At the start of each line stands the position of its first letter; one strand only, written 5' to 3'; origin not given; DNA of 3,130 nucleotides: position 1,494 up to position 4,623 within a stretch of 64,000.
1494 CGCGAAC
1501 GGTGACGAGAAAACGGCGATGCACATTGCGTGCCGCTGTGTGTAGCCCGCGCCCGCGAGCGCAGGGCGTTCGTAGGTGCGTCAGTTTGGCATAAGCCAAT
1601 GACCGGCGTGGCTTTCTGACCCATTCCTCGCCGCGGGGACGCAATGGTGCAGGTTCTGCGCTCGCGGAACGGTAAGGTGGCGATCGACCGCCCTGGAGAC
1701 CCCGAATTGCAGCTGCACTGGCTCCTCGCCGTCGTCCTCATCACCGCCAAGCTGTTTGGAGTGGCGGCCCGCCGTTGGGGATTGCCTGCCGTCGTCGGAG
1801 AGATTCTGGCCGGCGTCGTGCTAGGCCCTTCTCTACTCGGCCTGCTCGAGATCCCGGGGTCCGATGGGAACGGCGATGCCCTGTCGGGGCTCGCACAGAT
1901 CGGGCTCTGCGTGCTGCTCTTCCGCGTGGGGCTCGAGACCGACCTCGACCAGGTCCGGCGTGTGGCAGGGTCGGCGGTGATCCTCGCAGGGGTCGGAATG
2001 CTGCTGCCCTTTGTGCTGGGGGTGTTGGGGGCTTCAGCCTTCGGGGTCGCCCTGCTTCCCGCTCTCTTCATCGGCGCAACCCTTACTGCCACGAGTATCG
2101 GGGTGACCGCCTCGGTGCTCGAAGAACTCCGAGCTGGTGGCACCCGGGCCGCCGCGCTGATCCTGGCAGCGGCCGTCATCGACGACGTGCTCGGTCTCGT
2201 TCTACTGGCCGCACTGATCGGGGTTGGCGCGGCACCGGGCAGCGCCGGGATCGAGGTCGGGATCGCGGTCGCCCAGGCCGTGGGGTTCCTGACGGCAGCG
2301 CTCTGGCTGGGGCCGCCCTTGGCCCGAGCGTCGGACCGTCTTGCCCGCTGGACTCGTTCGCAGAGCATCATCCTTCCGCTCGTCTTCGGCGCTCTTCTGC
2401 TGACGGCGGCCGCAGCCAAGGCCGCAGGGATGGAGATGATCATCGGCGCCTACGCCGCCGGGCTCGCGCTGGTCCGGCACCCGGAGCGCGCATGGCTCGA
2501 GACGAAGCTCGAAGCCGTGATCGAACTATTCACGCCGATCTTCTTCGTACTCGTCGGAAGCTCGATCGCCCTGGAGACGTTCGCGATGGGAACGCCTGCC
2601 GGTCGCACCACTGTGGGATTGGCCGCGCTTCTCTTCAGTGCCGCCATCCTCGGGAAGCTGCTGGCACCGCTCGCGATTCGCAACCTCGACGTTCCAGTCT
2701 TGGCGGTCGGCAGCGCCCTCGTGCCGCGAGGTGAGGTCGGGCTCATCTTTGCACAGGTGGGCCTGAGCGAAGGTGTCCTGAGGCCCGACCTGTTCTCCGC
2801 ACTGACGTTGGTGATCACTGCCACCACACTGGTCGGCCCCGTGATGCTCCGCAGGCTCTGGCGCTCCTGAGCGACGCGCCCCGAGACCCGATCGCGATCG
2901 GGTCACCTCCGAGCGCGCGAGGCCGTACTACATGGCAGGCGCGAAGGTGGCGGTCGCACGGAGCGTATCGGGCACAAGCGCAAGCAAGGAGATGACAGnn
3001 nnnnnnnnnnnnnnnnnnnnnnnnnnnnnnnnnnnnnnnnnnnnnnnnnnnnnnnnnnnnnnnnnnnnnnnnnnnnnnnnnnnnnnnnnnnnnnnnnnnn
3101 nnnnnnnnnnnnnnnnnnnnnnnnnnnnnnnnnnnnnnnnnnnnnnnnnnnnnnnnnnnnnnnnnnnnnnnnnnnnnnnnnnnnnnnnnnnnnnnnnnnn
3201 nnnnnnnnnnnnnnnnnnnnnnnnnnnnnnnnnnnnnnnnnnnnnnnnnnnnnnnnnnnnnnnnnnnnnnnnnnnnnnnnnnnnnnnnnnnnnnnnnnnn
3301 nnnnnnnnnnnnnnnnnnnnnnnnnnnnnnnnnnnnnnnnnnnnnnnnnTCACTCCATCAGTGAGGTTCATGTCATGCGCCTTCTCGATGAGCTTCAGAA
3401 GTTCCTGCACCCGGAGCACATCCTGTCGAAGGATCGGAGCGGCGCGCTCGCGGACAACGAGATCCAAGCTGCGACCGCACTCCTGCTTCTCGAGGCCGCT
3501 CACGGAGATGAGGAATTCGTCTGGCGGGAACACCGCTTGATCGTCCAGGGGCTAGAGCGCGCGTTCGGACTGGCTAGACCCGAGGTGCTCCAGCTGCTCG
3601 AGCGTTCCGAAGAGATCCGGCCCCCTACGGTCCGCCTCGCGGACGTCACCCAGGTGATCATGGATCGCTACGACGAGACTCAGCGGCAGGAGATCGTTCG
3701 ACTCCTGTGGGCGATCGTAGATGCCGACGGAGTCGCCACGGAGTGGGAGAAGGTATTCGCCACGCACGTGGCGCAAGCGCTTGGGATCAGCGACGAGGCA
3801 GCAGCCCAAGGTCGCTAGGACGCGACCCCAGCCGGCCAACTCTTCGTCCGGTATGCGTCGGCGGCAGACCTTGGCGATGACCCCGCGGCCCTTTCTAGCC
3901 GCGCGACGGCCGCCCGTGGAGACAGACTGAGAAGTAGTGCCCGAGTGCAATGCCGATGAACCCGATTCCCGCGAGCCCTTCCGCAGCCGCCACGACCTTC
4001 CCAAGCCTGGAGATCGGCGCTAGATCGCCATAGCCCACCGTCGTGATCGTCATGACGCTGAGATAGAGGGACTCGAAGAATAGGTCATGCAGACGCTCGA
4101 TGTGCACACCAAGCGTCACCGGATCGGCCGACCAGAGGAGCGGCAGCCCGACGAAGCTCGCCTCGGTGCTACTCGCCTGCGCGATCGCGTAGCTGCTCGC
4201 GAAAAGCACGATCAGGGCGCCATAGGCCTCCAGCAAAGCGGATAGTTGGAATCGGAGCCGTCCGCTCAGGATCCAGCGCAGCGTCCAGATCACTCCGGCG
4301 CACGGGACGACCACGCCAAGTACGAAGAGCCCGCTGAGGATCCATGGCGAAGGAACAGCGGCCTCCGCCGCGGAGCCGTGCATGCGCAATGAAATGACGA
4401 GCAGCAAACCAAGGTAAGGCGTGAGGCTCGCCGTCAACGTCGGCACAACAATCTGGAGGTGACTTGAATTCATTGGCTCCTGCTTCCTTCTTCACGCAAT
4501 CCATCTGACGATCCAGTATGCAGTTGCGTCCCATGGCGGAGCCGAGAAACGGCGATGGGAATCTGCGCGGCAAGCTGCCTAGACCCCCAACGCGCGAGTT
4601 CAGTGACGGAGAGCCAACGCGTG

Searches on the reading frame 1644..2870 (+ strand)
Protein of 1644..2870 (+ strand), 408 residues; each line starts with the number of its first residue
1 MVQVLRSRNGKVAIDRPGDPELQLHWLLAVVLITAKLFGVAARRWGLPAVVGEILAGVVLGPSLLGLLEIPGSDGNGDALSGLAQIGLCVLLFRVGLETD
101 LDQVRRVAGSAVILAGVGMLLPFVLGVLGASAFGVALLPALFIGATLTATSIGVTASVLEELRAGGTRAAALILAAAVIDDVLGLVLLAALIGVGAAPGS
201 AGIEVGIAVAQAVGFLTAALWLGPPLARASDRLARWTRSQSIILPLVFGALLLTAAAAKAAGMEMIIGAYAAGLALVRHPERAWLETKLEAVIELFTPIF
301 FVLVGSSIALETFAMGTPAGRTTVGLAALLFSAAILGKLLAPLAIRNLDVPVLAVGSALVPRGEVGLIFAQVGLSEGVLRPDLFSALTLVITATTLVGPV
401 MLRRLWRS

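Call 63: search_protein_families(library=pfam, proteins=[window:1644-2870:+], max_evalue=0.001)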
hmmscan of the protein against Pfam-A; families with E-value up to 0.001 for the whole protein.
window:1644-2870:+ (408 aa): 1 family
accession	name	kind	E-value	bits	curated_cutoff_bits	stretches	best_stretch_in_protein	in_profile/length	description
PF00999.27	Na_H_Exchanger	-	2.3e-59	201.6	26.2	1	33-406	5-373/375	Sodium/hydrogen exchanger, transmembrane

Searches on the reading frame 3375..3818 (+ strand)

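Call 63: search_protein_families(library=pfam, proteins=[window:3375-3818:+], max_evalue=0.001)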
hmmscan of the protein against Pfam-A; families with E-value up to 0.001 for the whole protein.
window:3375-3818:+ (147 aa): 1 family
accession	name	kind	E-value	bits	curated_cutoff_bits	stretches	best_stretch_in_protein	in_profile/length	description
PF05099.18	TerB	-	2.5e-17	63.7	24.4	1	32-145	2-115/118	Tellurite resistance protein TerB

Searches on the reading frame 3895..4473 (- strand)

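Call 63: search_protein_families(library=pfam, proteins=[window:3895-4473:-], max_evalue=0.001)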
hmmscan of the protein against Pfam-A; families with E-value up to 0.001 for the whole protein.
window:3895-4473:- (192 aa): 1 family
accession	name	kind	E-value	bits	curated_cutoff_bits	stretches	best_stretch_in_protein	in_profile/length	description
PF07885.22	Ion_trans_2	-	9.6e-14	51.5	22.5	1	132-181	25-74/79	Ion channel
